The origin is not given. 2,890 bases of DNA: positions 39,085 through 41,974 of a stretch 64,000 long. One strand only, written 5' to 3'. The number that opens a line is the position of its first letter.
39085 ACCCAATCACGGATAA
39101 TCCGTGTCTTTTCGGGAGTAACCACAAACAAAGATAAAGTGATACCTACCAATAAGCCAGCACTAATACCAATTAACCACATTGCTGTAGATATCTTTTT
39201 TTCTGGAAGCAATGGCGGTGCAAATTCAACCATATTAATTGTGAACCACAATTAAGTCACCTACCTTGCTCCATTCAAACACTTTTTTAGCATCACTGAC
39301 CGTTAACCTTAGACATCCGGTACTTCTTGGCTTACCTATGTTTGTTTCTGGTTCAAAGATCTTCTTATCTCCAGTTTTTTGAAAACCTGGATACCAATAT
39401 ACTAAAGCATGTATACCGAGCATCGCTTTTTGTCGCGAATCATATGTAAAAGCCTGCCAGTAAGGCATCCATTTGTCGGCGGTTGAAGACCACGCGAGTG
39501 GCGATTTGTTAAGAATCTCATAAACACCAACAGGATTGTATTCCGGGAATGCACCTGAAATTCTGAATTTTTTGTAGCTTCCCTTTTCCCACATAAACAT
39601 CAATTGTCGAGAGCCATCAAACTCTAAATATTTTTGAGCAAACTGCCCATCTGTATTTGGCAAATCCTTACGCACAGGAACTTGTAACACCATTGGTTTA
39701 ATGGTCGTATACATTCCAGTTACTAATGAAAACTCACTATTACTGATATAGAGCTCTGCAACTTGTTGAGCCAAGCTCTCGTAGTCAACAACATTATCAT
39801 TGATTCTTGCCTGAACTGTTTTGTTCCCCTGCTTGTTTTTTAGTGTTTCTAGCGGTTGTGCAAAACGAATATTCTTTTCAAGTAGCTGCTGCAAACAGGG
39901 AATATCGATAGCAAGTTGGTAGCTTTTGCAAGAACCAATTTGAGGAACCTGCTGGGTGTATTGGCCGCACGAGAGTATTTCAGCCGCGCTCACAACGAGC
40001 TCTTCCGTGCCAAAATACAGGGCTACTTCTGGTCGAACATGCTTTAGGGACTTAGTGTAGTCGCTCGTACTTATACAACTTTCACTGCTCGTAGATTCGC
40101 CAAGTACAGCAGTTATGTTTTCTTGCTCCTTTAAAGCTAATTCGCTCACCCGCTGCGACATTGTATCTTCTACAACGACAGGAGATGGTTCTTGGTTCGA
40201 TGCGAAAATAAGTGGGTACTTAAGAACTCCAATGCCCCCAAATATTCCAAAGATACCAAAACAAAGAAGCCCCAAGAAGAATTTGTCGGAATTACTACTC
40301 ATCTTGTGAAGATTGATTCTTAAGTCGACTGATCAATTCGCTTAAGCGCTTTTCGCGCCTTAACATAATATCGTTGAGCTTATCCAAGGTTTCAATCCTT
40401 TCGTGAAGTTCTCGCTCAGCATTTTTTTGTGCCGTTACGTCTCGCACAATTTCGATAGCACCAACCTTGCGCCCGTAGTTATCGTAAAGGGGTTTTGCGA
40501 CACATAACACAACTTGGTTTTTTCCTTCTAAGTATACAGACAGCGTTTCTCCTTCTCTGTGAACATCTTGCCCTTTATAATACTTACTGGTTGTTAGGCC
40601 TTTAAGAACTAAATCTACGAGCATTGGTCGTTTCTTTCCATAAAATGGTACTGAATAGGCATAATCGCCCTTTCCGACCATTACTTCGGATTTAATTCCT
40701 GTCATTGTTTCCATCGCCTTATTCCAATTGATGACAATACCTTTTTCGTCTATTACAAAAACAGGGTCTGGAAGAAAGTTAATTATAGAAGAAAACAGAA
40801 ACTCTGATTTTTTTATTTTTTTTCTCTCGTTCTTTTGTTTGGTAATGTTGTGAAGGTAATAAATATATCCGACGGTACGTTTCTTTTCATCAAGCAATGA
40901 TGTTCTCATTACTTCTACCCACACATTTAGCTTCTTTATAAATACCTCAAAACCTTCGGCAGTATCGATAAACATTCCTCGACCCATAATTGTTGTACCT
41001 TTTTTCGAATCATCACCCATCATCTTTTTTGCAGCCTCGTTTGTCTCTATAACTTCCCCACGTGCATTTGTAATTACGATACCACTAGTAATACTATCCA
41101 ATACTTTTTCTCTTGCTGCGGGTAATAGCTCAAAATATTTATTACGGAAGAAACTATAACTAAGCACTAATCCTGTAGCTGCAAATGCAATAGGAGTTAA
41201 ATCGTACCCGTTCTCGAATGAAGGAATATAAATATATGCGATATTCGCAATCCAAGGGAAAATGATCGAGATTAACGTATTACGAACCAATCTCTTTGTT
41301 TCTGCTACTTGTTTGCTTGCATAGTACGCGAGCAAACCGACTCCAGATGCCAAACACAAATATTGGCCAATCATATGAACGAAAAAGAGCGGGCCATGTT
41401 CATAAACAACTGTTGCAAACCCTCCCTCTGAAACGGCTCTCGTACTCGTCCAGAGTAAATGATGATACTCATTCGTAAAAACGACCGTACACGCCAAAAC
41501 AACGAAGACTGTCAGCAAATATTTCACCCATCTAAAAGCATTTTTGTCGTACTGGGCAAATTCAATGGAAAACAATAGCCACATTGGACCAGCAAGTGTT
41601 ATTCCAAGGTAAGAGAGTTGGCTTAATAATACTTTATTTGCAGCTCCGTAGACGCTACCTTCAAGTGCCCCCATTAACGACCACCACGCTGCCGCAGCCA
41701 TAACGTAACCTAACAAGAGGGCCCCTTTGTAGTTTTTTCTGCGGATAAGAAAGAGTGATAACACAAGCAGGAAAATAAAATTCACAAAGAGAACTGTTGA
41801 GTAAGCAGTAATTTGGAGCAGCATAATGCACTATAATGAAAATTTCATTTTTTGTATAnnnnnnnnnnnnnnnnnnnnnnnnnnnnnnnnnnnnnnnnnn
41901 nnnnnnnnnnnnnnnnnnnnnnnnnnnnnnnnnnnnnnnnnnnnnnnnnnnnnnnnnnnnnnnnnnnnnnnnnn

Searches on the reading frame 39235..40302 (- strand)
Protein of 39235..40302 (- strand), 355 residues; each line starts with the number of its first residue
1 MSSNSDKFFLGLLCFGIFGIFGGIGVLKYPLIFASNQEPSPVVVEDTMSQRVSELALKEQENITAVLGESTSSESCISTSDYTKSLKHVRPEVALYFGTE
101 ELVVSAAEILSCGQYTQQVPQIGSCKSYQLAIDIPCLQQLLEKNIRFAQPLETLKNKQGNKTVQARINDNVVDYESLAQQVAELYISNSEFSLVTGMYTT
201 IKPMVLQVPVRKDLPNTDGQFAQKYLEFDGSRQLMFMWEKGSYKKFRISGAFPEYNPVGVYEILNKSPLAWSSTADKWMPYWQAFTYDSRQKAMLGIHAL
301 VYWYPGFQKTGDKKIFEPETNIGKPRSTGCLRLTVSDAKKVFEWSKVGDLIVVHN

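Call 4: search_protein_families(library=pfam, proteins=[window:39235-40302:-], max_evalue=0.1)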
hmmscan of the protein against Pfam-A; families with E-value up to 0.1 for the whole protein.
window:39235-40302:- (355 aa): 2 families
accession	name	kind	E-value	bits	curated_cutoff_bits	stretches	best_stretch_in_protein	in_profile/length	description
PF03734.19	YkuD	-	1.3e-07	32.8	23.4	1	224-353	2-146/146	L,D-transpeptidase catalytic domain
PF23116.1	HHD_RTEL1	-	0.048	14.4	27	0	146-203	29-82/102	RTEL1, HHD domain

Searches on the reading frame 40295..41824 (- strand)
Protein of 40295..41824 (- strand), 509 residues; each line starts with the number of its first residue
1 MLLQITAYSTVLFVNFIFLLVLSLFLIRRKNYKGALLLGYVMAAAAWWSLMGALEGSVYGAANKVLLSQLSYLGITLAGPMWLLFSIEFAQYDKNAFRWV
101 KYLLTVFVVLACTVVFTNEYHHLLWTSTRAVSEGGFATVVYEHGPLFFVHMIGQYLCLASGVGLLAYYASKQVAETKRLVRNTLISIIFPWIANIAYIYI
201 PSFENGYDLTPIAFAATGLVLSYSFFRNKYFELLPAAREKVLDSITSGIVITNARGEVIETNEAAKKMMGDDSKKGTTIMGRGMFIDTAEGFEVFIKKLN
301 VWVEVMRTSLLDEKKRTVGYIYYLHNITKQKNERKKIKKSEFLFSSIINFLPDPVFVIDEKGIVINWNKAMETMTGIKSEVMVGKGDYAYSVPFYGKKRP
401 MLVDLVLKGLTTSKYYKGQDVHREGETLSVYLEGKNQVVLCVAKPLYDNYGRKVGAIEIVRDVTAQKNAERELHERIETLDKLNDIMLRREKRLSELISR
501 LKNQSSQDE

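Call 4: search_protein_families(library=pfam, proteins=[window:40295-41824:-], max_evalue=0.1)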
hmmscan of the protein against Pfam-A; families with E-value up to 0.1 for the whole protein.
window:40295-41824:- (509 aa): 8 families
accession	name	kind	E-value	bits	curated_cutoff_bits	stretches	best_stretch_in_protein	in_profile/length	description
PF16927.11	HisKA_7TM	-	7.1e-48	163.8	28.6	1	12-235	2-224/224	N-terminal 7TM region of histidine kinase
PF00989.32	PAS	-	7.1e-17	61.9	22.6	2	344-461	3-111/113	PAS fold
PF13426.13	PAS_9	-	3.8e-14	53.3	27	1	352-465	1-103/103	PAS domain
PF13188.13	PAS_8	-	4.2e-12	45.9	21.8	2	344-380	3-41/65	PAS domain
PF08448.16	PAS_4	-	4.5e-12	46.6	23.1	1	351-467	4-109/110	PAS fold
PF17765.7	MLTR_LBD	-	0.0016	19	26.3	0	237-274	4-44/168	MmyB-like transcription regulator ligand binding domain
PF24820.1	Diguanyl_cycl_sensor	-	0.0046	17.3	28.1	0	347-386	1-40/109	Diguanylate cyclase-like sensor domain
PF12860.13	PAS_7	-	0.059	14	27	0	353-385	6-39/115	PAS fold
